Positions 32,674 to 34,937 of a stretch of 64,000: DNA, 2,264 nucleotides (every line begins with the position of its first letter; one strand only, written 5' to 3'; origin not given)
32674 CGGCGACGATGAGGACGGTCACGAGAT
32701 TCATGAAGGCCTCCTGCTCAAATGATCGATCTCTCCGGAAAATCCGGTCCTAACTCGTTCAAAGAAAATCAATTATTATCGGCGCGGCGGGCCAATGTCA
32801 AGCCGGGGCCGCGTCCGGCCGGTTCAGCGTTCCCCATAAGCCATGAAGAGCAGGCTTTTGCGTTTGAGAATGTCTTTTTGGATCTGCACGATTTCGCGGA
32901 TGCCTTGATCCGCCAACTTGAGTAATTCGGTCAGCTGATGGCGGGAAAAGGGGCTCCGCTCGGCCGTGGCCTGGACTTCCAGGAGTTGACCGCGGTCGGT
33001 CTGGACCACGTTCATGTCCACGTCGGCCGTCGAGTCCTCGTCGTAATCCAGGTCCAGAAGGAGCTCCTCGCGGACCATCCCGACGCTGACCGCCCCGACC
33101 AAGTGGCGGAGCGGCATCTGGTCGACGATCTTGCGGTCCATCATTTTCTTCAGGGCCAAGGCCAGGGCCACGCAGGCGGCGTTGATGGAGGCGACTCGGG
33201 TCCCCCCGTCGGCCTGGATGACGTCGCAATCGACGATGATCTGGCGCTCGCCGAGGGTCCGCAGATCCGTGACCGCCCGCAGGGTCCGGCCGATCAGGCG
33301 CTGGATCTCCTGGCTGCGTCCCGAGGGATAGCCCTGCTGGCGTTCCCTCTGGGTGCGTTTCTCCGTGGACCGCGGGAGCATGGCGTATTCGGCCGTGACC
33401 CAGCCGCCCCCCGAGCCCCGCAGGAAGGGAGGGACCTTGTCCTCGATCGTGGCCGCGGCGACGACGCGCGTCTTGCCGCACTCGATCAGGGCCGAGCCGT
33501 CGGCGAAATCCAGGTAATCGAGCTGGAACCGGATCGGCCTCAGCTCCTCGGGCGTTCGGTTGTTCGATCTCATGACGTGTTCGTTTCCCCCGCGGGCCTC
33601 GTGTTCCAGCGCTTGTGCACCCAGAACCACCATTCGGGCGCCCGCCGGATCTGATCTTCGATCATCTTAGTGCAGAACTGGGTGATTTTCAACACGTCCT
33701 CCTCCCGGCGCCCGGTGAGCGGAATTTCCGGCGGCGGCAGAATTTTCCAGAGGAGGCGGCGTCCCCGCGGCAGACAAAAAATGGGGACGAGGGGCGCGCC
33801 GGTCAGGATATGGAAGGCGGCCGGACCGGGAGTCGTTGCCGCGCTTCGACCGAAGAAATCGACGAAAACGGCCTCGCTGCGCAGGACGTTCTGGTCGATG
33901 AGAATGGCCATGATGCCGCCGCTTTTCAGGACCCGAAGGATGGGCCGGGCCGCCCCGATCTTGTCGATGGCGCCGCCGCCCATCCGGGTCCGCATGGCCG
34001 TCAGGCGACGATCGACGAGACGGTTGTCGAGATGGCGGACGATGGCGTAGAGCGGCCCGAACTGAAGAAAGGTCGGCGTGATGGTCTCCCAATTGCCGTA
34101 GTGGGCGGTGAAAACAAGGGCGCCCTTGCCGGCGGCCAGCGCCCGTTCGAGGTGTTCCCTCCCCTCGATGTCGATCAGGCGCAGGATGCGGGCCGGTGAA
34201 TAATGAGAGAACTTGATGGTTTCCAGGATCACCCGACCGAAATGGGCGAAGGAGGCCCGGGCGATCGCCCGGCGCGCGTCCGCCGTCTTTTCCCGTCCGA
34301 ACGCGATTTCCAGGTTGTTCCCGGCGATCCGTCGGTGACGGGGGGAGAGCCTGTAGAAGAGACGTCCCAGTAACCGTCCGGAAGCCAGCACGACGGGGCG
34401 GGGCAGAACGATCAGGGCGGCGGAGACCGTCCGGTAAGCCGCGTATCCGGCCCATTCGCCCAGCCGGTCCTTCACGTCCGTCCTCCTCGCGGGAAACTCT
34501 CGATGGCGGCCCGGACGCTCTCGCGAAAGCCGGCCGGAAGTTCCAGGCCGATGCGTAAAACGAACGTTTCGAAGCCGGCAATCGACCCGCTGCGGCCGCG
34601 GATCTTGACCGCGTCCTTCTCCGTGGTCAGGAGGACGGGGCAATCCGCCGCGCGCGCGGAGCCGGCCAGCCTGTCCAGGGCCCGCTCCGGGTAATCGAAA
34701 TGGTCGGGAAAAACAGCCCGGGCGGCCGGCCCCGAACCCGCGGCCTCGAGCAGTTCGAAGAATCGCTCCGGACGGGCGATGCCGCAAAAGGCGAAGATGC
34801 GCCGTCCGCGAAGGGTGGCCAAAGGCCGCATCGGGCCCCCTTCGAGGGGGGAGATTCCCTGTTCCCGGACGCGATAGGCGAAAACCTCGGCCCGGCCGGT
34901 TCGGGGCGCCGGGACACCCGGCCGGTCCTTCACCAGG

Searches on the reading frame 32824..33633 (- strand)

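Call 9: search_protein_families(library=pfam, proteins=[window:32824-33633:-], max_evalue=0.0001)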
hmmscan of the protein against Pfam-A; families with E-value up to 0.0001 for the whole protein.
window:32824-33633:- (269 aa): 2 families
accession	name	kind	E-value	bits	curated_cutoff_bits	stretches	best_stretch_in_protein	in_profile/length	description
PF01138.27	RNase_PH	-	7.2e-31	107.7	25.5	1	30-160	1-127/130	3' exoribonuclease family, domain 1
PF03725.20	RNase_PH_C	-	5.9e-12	45.8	20.8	1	177-242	1-65/67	3' exoribonuclease family, domain 2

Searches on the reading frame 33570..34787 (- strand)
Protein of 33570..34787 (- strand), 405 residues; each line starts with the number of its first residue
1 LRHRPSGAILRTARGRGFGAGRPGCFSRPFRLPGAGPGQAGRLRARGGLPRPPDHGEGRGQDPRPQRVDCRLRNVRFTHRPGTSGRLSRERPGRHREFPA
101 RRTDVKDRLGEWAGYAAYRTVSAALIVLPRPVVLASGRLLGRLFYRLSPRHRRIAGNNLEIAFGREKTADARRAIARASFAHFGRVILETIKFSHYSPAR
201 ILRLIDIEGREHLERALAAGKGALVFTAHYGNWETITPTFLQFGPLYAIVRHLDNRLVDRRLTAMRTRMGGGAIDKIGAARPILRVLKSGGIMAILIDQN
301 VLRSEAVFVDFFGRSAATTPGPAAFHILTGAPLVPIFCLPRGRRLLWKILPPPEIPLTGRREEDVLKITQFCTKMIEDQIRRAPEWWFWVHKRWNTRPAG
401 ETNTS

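Call 76: search_protein_families(library=pfam, proteins=[window:33570-34787:-], max_evalue=0.00001)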
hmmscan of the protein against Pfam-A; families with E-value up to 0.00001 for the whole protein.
window:33570-34787:- (405 aa): 1 family
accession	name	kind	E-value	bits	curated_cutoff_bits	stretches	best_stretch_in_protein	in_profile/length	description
PF03279.18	Lip_A_acyltrans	-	2.1e-59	201.6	22.3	1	117-396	18-295/295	Bacterial lipid A biosynthesis acyltransferase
